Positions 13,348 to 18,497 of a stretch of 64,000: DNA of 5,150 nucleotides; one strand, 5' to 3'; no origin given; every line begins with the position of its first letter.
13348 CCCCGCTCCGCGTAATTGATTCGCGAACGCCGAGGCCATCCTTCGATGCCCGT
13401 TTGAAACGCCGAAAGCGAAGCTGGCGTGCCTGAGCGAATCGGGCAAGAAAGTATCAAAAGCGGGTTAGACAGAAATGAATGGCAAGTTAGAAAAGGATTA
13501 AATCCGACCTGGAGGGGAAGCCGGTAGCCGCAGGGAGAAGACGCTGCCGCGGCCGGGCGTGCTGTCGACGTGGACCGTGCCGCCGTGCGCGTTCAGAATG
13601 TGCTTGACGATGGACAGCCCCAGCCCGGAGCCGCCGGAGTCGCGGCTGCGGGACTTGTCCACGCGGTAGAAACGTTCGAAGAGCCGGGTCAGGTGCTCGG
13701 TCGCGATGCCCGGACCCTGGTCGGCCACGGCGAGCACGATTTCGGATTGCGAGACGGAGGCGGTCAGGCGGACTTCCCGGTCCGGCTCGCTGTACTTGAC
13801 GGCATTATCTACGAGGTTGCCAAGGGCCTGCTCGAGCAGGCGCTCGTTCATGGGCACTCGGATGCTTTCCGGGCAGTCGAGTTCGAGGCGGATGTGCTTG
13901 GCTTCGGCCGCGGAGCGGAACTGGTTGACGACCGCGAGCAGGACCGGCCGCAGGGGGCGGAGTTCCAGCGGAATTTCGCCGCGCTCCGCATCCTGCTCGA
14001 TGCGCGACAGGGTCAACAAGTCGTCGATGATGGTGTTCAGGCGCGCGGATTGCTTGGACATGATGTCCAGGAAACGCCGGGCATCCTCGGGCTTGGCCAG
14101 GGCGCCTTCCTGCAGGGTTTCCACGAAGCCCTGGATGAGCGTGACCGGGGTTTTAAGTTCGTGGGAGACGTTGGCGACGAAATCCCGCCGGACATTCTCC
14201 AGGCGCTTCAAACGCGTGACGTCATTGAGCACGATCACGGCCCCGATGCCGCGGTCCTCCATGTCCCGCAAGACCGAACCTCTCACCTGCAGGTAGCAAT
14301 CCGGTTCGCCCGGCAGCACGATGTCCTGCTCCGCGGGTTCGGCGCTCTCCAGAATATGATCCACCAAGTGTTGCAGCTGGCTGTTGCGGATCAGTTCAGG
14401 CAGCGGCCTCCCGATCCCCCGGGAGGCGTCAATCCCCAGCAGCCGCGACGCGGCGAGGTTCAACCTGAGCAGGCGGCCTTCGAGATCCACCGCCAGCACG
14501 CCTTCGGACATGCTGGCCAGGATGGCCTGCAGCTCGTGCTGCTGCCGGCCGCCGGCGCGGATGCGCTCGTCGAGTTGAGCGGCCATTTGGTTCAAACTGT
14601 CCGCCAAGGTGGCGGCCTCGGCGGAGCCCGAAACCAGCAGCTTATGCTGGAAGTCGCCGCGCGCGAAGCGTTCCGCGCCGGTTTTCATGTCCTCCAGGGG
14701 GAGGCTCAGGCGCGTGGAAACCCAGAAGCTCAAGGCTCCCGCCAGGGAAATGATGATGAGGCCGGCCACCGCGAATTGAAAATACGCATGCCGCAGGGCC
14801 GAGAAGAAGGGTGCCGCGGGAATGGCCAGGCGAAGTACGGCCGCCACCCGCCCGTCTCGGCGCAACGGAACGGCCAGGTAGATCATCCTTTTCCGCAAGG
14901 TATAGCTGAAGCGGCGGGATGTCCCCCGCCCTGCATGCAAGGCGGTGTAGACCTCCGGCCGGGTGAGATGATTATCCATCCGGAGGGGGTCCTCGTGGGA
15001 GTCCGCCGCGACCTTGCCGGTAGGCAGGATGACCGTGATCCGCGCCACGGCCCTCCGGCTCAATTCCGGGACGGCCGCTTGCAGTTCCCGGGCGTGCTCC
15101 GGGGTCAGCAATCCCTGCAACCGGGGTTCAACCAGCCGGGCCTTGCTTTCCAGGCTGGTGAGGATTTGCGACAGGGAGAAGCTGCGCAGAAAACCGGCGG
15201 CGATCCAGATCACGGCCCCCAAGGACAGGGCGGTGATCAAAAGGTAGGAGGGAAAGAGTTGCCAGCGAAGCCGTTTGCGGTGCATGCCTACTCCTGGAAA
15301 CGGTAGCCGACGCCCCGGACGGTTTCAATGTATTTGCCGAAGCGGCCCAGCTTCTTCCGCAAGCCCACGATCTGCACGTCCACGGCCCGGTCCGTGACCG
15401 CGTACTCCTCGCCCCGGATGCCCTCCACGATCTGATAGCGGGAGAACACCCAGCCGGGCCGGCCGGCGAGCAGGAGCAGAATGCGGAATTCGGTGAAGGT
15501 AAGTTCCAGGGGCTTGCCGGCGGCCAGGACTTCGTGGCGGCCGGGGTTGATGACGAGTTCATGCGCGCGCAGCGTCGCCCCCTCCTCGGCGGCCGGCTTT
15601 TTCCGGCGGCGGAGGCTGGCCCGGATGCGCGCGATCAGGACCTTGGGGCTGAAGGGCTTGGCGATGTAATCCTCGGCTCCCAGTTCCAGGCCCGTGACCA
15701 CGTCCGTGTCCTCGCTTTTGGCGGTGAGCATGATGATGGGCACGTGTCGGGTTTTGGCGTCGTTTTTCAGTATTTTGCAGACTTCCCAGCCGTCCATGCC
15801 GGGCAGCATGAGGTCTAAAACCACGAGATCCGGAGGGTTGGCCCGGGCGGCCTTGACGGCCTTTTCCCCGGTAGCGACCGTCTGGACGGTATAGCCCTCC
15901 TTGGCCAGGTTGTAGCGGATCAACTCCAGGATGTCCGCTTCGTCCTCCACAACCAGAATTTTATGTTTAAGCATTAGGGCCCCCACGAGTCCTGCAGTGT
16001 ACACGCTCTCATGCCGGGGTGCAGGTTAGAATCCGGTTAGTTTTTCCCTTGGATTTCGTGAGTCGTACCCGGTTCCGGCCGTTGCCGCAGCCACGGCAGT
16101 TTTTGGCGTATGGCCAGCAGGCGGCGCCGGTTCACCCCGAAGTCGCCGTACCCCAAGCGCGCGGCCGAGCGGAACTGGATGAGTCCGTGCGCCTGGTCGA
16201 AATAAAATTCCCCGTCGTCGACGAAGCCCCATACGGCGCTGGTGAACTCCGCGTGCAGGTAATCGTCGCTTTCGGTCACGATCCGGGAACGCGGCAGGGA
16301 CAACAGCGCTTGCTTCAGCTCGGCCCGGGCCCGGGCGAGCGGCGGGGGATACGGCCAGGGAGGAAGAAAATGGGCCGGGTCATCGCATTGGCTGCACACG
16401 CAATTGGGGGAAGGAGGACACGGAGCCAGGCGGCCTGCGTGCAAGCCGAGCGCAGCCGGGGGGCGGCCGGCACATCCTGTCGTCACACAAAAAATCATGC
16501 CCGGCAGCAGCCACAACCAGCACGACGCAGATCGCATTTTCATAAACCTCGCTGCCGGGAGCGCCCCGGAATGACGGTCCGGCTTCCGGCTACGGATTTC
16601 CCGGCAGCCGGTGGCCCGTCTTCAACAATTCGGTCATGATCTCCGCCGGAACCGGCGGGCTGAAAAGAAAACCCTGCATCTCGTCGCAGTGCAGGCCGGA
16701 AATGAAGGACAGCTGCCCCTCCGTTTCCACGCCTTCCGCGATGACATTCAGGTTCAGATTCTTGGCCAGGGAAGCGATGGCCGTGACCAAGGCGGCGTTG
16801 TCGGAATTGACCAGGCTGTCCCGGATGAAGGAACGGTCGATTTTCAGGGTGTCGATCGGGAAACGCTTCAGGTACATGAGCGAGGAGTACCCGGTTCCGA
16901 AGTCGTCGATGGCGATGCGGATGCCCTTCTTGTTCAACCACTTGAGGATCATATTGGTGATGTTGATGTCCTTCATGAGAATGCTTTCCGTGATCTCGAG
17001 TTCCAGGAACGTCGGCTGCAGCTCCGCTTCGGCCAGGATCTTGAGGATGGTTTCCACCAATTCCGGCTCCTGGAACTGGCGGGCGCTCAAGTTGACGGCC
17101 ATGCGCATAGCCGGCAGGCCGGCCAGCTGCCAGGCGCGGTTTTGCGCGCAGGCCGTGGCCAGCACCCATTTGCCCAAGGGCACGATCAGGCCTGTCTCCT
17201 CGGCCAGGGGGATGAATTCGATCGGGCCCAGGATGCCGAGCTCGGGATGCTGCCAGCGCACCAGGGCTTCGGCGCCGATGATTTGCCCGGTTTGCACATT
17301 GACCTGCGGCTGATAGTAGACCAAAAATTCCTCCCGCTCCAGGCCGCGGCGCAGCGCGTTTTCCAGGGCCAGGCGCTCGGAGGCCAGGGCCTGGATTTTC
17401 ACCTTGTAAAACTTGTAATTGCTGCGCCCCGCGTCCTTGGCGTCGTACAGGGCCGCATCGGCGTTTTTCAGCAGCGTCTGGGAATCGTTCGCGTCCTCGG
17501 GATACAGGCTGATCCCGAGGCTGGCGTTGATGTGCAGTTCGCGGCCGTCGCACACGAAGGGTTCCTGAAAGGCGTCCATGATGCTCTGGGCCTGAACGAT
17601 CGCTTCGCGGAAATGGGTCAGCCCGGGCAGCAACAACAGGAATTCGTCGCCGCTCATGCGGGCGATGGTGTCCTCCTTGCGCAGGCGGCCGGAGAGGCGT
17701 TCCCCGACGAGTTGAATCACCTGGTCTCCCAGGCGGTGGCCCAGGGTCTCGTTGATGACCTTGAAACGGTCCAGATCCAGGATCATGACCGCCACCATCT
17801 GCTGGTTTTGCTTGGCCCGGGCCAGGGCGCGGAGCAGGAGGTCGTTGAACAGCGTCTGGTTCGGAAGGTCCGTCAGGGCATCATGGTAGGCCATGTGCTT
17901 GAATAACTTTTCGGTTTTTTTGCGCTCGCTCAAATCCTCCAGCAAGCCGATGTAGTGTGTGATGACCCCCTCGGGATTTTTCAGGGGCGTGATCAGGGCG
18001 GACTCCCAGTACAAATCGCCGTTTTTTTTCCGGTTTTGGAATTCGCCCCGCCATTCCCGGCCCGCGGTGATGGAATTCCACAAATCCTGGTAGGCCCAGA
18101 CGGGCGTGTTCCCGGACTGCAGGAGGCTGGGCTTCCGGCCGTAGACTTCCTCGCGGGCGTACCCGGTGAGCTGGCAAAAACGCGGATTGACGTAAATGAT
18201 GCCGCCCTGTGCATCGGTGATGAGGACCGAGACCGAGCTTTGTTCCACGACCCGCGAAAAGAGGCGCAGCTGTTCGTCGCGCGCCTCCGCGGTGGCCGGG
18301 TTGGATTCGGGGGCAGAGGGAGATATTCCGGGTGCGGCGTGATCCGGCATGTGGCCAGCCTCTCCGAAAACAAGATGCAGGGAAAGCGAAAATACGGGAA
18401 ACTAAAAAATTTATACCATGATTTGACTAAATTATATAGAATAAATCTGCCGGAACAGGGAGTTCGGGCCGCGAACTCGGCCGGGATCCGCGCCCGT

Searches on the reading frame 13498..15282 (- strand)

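Call 38: search_protein_families(library=pfam, proteins=[window:13498-15282:-], max_evalue=0.00001)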
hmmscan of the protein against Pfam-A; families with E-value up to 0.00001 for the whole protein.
window:13498-15282:- (594 aa): 6 families
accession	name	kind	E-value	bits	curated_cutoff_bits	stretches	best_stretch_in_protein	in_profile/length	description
PF02518.31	HATPase_c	-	5.6e-31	107.7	26.4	1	479-589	2-110/111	Histidine kinase-, DNA gyrase B-, and HSP90-like ATPase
PF00512.31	HisKA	-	8.6e-21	74.2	26.9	1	365-430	2-65/66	His Kinase A (phospho-acceptor) domain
PF00989.32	PAS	-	3.8e-12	46.6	22.6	1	250-355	2-113/113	PAS fold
PF08448.16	PAS_4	-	9.1e-11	42.4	23.1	1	256-360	2-110/110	PAS fold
PF00672.30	HAMP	-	4.5e-10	40.1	25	1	187-238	1-52/53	HAMP domain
PF13581.12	HATPase_c_2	-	8.4e-06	26.3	27.4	0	483-563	32-109/127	Histidine kinase-like ATPase domain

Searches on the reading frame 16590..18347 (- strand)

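Call 38: search_protein_families(library=pfam, proteins=[window:16590-18347:-], max_evalue=0.00001)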
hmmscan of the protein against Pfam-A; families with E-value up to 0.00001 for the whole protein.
window:16590-18347:- (585 aa): 7 families
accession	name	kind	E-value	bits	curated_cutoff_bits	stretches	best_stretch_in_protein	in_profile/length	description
PF00563.25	EAL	-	1.4e-75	254.2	31.3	1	330-565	2-236/236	EAL domain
PF00990.26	GGDEF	-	2e-46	158.2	23.8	1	153-309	1-160/161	Diguanylate cyclase, GGDEF domain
PF13426.13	PAS_9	-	1.3e-18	67.6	27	1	39-141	2-103/103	PAS domain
PF00989.32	PAS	-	1.6e-15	57.6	22.6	1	29-138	2-112/113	PAS fold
PF08447.18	PAS_3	-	4.7e-12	46.4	25.6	1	50-135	1-88/89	PAS fold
PF08448.16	PAS_4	-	8.2e-11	42.6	23.1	1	34-143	1-109/110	PAS fold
PF13188.13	PAS_8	-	2.5e-10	40.3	21.8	1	29-69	2-39/65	PAS domain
